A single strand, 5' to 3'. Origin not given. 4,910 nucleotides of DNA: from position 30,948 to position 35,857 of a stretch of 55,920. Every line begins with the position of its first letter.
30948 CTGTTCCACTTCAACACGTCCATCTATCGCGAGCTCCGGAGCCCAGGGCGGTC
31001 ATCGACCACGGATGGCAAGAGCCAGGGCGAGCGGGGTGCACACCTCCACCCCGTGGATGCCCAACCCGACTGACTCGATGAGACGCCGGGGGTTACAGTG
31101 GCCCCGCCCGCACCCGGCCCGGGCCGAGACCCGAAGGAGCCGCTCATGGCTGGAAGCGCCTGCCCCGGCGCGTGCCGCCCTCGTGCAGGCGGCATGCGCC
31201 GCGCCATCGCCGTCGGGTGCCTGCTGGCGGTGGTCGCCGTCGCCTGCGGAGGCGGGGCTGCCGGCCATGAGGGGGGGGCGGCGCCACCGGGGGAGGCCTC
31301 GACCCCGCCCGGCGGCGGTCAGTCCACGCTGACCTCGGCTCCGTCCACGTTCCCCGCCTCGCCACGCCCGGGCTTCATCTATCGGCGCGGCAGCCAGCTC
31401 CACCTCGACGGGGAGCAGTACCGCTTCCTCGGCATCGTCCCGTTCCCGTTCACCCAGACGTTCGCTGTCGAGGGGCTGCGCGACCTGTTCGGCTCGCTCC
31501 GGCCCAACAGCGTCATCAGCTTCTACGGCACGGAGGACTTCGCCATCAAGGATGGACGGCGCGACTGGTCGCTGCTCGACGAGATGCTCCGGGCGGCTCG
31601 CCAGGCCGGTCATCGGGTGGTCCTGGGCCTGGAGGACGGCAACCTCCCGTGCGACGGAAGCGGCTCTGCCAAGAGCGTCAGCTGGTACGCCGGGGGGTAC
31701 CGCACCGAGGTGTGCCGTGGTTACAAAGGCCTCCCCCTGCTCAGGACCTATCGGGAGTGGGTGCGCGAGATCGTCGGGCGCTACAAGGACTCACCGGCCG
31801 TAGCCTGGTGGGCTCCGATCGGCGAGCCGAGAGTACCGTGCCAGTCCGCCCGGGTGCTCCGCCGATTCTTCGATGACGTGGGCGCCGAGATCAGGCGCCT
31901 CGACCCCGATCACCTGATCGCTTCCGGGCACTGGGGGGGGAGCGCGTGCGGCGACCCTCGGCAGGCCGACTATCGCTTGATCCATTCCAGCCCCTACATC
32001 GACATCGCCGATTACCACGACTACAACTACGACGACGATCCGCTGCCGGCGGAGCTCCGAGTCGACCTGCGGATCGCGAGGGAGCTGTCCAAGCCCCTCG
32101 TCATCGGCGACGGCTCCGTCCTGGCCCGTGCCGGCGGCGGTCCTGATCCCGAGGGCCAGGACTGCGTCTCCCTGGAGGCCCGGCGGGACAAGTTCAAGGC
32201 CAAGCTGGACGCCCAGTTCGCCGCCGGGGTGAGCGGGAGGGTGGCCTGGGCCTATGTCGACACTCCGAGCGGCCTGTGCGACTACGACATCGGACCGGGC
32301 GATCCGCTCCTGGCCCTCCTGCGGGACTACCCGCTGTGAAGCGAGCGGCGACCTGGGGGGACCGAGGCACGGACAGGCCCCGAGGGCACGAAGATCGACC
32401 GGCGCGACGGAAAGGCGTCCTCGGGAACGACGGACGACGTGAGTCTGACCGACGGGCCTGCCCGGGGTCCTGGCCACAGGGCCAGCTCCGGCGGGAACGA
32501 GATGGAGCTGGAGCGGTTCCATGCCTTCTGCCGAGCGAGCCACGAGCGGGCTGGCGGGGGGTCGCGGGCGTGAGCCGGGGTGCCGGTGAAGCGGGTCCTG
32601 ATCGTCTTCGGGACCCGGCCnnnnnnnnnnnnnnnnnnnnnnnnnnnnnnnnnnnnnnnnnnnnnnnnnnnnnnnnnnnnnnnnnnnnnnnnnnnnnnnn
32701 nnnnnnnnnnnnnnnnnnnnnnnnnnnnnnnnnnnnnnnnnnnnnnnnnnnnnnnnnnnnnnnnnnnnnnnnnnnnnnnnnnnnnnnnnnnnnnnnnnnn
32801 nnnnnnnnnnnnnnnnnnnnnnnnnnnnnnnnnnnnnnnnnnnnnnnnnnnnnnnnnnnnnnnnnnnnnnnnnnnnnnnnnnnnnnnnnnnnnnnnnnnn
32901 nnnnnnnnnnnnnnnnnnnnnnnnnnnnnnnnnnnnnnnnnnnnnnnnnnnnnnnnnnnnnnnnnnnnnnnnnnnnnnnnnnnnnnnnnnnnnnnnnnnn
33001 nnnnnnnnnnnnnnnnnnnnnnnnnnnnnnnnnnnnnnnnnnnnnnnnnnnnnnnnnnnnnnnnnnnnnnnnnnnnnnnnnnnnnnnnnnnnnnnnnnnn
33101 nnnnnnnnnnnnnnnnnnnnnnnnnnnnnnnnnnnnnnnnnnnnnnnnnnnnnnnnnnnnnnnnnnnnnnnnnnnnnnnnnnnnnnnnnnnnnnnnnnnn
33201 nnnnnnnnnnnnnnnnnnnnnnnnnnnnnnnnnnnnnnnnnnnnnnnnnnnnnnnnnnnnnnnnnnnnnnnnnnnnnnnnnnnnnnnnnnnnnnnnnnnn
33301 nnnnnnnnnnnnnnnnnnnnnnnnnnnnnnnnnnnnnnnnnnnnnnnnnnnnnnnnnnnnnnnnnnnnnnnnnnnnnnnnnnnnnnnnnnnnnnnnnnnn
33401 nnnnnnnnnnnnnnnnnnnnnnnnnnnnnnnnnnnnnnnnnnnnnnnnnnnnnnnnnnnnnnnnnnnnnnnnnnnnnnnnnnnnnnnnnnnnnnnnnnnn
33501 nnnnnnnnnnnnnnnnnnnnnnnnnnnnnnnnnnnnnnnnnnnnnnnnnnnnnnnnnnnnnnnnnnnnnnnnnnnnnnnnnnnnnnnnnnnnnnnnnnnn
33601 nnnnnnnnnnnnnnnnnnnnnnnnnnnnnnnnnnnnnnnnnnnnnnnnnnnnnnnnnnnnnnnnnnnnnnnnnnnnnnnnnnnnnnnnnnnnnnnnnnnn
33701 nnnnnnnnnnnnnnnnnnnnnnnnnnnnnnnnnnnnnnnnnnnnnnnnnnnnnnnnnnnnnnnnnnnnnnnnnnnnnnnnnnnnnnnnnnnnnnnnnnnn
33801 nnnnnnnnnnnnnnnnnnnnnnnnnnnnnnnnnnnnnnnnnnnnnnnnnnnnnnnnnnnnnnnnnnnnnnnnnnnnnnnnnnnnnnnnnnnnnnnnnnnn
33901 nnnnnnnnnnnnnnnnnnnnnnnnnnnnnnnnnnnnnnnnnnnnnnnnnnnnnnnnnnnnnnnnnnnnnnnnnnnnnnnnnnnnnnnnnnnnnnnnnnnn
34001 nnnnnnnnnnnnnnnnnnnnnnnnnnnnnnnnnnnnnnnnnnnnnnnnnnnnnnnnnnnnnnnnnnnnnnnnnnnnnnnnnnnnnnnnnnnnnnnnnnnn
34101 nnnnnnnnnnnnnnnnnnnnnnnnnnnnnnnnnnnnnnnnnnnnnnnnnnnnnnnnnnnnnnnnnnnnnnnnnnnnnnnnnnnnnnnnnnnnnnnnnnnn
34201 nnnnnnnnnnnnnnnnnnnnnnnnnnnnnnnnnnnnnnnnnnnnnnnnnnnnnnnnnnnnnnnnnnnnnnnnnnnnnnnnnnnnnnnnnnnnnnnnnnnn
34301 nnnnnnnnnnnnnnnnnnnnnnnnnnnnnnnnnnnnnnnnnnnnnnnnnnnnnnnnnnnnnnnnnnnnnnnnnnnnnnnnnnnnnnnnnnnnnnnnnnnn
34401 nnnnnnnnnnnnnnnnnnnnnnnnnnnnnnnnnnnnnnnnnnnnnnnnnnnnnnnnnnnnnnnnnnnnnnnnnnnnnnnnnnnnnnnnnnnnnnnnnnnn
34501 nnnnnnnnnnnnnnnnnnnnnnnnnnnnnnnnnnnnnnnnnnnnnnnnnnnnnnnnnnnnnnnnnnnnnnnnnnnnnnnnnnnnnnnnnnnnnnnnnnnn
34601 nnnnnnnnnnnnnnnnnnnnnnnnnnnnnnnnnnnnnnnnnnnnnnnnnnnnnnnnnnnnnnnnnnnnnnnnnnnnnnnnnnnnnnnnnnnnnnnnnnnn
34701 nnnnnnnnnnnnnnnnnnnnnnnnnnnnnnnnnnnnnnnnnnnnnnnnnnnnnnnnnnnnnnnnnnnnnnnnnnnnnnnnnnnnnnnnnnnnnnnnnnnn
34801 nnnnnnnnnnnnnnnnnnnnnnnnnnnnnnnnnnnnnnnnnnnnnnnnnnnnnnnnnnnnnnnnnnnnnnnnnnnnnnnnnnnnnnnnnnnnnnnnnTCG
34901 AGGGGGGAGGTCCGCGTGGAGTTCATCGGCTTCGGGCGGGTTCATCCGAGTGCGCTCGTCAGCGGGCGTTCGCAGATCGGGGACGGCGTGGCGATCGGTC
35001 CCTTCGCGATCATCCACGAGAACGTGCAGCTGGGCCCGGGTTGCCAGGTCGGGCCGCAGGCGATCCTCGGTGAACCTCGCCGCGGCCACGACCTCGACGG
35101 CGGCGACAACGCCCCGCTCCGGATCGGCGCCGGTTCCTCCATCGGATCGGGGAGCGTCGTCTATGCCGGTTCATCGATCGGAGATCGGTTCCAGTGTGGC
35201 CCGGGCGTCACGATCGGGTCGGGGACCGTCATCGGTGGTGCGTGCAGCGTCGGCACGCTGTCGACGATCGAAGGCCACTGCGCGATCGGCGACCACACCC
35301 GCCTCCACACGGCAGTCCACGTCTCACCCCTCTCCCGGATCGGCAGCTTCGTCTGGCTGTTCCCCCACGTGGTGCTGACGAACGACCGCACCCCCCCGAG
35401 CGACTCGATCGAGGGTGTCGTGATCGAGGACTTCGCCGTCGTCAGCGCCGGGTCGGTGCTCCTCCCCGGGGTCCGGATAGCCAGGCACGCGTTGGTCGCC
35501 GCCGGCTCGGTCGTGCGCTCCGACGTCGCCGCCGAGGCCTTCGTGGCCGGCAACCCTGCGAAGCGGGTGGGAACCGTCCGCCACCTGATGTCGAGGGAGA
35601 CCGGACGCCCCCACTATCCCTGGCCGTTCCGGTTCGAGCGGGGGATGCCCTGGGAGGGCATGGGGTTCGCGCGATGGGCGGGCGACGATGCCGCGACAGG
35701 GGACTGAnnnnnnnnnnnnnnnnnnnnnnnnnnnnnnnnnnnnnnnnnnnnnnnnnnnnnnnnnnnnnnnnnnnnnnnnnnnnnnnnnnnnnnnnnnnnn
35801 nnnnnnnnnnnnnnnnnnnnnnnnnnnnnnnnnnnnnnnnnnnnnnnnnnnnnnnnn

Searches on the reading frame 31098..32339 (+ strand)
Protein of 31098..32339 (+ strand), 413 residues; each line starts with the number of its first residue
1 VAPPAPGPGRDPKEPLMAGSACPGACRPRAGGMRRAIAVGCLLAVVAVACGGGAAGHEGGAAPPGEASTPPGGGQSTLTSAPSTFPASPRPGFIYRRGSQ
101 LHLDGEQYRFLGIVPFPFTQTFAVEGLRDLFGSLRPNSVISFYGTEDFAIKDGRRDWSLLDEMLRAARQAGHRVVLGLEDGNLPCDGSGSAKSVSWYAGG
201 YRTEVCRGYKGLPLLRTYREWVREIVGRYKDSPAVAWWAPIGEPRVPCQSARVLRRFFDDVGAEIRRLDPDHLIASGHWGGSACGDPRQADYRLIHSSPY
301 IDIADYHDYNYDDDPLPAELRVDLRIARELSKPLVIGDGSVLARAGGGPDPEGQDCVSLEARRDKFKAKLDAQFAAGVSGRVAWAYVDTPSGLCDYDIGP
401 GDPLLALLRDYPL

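Call 14: search_protein_families(library=pfam, proteins=[window:31098-32339:+])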
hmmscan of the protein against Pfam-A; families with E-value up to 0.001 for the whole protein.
window:31098-32339:+ (413 aa): 0 families

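Call 42: find_homologous_proteins(query=window:31146-32339:+, max_evalue=1e-10)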
Query window:31146-32339:+ (397 aa): 11 proteins with E <= 1e-10 among 8000 candidates.
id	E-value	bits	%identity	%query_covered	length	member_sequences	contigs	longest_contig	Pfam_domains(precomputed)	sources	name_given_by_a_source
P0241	1.7e-260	882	100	96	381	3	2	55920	PF26410.1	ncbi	ncbi:MAG: hypothetical protein ACRDZ9_09215 [Acidimicrobiales bacterium]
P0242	4.5e-59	219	38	81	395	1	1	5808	PF00150.25,PF26410.1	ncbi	-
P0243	1.8e-52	197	37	81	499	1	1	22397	PF00150.25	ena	-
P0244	2.2e-52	197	36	82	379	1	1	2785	-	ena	-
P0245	2.8e-52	196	35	81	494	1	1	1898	PF00150.25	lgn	-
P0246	4.3e-52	196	37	81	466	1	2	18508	PF00150.25,PF26410.1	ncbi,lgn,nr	ncbi:MAG: cellulase family glycosylhydrolase [Actinomycetota bacterium]|nr:cellulase family glycosyl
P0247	2.3e-50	190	35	81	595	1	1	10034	PF00150.25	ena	-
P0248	3.2e-50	190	35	81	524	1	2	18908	PF00150.25,PF02449.22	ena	-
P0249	4.2e-36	143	32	80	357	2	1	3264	PF00150.25,PF26410.1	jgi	jgi:hypothetical protein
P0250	8.5e-36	142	37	71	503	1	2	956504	PF17957.8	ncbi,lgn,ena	-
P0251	2.8e-31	127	31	89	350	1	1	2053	-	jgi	jgi:hypothetical protein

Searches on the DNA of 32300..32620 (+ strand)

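Call 12: search_rna_families(source=window, start=32300, end=32620, threshold=evalue, max_evalue=10, show_alignments=2)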
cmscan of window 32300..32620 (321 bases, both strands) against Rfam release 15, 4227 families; matches with E-value up to 10: 0.
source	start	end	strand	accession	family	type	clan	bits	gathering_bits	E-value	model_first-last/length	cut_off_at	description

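Call 58: search_dna_similar(query=window:32340-32580:+, collection=plasmids, mode=distant, max_evalue=0.001, max_rows=10)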
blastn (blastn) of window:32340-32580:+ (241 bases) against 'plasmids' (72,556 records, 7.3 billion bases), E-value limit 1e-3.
No match.

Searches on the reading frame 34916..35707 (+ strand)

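Call 14: search_protein_families(library=pfam, proteins=[window:34916-35707:+])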
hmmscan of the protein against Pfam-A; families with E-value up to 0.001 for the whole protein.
window:34916-35707:+ (263 aa): 2 families
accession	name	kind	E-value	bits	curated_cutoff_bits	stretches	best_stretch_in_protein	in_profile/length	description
PF00132.30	Hexapep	-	8.4e-26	89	27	2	19-52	2-35/36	Bacterial transferase hexapeptide (six repeats)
PF25084.1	LbH_EIF2B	-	1.4e-09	38.3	54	0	69-152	23-103/105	EIF2B subunit epsilon LbH domain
